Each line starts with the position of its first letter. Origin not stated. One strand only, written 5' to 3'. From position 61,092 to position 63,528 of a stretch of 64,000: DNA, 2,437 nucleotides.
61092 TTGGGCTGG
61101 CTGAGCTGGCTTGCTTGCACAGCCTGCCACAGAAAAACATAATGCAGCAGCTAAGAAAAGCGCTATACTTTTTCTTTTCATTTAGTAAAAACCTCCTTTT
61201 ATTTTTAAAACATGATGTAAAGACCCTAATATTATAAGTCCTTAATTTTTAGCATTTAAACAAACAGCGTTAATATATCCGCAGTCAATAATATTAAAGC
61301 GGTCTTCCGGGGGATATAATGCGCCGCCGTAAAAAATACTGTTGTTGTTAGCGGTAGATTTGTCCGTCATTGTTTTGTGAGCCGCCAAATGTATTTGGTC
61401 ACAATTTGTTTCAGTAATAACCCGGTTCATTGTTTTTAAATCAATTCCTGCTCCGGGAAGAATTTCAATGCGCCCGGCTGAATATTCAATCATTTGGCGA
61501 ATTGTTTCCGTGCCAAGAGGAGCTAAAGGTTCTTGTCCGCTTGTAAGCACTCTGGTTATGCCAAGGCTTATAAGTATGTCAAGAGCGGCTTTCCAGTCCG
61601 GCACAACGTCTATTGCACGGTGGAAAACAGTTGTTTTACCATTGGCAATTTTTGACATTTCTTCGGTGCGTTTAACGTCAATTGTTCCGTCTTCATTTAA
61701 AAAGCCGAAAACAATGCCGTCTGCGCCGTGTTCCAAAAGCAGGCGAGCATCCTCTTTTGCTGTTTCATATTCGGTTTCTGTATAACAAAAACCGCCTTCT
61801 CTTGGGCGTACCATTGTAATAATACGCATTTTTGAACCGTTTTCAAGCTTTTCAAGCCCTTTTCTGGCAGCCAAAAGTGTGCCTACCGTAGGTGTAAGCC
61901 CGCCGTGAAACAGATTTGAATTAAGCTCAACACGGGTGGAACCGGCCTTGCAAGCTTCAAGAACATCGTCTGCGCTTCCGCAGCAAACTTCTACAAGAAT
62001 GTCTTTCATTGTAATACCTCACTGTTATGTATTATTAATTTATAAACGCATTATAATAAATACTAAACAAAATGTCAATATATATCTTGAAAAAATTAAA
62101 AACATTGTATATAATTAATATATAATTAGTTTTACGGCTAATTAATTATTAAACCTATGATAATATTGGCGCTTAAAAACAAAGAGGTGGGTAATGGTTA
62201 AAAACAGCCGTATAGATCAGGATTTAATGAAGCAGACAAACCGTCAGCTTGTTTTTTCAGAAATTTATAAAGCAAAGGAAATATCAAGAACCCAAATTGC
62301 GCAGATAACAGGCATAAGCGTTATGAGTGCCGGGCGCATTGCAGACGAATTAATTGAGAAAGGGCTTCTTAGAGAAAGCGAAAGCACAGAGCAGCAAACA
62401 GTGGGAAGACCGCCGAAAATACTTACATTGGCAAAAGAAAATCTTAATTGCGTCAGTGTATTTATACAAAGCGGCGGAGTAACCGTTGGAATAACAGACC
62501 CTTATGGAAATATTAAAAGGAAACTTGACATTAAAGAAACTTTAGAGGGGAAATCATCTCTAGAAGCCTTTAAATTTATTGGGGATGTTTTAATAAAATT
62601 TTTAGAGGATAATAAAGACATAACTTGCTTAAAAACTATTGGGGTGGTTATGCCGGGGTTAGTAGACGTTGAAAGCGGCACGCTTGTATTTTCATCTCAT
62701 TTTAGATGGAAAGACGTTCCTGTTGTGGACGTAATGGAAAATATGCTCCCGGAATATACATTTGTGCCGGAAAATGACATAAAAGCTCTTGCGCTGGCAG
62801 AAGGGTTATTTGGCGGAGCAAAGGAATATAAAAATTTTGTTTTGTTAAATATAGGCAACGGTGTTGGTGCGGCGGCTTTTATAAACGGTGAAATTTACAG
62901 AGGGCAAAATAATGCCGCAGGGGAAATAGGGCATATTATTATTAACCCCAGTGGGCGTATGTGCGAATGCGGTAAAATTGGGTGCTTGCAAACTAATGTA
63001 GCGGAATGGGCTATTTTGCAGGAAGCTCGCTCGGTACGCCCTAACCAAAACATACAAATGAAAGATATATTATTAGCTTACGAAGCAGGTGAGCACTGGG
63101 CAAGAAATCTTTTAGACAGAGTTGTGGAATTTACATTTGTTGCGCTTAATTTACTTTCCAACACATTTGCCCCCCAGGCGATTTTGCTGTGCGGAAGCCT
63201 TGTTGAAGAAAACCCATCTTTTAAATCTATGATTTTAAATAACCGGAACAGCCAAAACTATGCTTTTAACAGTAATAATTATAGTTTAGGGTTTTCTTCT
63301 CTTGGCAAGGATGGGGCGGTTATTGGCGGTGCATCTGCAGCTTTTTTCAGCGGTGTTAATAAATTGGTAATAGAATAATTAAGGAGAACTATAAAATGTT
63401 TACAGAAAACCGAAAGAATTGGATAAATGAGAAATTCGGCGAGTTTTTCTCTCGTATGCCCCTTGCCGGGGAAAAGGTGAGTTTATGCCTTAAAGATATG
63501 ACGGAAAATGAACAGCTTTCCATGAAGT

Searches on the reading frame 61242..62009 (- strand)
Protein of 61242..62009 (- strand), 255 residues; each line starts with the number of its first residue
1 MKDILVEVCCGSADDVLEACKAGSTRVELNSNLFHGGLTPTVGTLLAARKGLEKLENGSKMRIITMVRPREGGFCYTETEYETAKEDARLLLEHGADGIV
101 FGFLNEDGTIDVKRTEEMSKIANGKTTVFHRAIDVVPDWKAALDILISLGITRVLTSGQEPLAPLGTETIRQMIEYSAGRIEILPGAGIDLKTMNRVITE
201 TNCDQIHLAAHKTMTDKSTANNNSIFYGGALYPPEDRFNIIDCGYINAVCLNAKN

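Call 63: search_protein_families(library=pfam, proteins=[window:61242-62009:-], max_evalue=0.00001)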
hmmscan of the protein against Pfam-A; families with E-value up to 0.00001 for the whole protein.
window:61242-62009:- (255 aa): 1 family
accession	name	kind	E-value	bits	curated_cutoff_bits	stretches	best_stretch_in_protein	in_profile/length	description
PF03932.20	CutC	-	3.7e-54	183.7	23.3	1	4-210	1-200/202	CutC family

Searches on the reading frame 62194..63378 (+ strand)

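Call 63: search_protein_families(library=pfam, proteins=[window:62194-63378:+], max_evalue=0.00001)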
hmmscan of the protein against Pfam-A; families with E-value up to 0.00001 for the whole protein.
window:62194-63378:+ (394 aa): 1 family
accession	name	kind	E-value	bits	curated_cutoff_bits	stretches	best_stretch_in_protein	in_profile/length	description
PF00480.26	ROK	-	1.1e-44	153.5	22.9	1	129-381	39-289/294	ROK family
